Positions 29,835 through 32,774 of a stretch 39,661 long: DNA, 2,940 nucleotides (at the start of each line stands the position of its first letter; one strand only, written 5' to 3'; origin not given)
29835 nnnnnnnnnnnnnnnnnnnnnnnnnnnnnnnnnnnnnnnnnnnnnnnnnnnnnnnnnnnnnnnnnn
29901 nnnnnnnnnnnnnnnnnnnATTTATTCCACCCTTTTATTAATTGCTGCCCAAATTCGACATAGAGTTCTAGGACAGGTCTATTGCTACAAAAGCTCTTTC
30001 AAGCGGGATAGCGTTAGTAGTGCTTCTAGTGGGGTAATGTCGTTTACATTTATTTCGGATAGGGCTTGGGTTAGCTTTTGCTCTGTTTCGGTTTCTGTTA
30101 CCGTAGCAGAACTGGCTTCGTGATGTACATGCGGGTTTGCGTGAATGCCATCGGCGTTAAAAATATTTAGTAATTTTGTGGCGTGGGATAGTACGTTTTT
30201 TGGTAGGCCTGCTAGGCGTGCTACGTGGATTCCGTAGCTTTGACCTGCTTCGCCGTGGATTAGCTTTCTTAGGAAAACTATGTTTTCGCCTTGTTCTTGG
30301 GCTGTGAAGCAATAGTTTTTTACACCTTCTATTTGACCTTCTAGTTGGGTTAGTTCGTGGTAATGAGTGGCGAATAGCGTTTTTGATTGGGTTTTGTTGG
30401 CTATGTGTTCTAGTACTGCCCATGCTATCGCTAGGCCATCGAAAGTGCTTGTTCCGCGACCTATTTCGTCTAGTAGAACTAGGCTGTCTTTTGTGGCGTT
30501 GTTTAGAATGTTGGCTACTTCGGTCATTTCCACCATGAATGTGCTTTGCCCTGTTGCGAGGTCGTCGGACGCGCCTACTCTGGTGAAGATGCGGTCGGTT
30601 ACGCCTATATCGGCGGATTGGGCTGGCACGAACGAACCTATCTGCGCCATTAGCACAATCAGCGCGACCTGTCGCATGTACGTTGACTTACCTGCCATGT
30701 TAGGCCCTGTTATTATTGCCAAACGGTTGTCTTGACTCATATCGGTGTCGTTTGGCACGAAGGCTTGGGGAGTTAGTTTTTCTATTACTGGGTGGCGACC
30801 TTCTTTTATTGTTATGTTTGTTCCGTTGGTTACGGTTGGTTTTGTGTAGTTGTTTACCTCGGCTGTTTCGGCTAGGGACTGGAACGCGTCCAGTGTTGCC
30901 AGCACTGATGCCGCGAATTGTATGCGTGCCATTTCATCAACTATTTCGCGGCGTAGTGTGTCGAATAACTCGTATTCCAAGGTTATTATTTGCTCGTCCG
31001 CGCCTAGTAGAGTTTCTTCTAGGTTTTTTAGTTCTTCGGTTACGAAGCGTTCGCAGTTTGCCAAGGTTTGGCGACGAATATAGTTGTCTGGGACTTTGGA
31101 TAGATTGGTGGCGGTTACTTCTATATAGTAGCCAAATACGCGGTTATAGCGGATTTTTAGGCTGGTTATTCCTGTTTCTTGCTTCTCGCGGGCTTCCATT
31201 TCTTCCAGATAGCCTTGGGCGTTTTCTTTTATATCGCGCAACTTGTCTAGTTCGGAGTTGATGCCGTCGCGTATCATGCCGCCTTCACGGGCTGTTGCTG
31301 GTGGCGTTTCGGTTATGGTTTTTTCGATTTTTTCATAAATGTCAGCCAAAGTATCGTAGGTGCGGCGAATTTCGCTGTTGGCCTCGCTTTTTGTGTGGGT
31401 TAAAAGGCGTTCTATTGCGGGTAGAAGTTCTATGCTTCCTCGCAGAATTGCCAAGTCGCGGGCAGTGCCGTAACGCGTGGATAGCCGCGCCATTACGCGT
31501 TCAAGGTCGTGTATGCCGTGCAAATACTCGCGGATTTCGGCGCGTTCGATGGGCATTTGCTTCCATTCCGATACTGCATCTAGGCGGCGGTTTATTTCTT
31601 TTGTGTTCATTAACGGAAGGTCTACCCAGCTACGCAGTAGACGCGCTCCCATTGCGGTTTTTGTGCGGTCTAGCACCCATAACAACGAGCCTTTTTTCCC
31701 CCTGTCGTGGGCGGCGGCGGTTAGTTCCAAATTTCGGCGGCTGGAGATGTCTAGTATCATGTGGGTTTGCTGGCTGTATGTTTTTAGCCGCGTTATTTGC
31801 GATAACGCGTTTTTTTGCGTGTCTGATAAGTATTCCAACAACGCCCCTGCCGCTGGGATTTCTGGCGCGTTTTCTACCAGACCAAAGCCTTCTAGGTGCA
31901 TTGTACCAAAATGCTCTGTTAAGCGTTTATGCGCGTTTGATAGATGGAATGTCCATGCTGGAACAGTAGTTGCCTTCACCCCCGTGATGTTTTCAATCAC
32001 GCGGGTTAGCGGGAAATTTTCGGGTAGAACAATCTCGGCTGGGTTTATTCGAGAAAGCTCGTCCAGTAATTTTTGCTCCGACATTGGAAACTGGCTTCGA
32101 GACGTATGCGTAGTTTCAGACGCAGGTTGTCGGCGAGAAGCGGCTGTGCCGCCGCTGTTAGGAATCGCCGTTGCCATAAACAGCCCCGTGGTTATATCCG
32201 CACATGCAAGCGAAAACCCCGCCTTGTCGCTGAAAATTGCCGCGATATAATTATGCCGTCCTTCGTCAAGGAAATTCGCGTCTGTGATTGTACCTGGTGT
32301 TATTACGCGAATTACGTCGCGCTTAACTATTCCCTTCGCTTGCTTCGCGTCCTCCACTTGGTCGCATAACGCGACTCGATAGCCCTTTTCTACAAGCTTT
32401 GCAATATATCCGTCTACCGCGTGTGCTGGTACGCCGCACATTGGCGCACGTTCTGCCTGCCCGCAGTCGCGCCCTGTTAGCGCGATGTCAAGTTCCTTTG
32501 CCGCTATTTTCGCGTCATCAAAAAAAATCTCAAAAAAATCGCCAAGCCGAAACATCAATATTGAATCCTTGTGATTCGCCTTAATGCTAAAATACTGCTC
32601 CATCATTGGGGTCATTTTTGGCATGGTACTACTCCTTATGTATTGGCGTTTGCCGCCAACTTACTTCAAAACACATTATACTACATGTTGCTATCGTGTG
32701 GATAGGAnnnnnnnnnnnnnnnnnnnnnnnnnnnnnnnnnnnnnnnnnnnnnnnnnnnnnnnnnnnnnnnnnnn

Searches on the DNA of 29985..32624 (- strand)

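Call 69: search_with_rna_model(model_id=R1, sources=[L052, L053, L054, L049, L010], max_evalue=0.1)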
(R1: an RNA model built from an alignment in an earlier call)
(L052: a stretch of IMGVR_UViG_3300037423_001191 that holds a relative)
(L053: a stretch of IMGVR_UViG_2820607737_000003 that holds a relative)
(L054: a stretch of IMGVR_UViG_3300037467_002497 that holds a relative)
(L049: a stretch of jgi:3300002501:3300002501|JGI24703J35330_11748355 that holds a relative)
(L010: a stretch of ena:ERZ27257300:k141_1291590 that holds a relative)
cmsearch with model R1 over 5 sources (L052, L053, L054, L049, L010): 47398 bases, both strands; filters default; matches with E-value up to 0.1: 6.
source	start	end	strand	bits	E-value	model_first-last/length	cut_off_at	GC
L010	3924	3991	-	83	2.5e-19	1-70/70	no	0.54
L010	3695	3764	+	82.2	4e-19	1-70/70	no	0.56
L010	3784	3853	+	78.8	2.8e-18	1-70/70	no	0.51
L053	1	40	-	40.2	1.4e-08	1-40/70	3'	0.55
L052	1158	1219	-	38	5.1e-08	1-70/70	no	0.68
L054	3132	3193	-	38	5.1e-08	1-70/70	no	0.68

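Call 94: search_with_rna_model(model_id=R1, sources=[L055, L056, L057, L058, L048], max_evalue=1)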
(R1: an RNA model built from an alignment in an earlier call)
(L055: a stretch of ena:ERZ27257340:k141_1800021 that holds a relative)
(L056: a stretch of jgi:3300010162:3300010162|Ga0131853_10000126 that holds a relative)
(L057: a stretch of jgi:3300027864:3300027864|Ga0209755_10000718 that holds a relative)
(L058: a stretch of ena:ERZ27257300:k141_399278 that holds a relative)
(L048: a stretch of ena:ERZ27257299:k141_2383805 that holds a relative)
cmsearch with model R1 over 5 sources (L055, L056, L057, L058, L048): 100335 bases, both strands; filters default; matches with E-value up to 1: 2.
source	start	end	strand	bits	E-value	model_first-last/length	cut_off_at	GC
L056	17625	17691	+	13.9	0.11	1-70/70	no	0.54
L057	19028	19068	-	10.4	0.88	1-70/70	no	0.54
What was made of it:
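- Close relatives do without the element (call 94).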
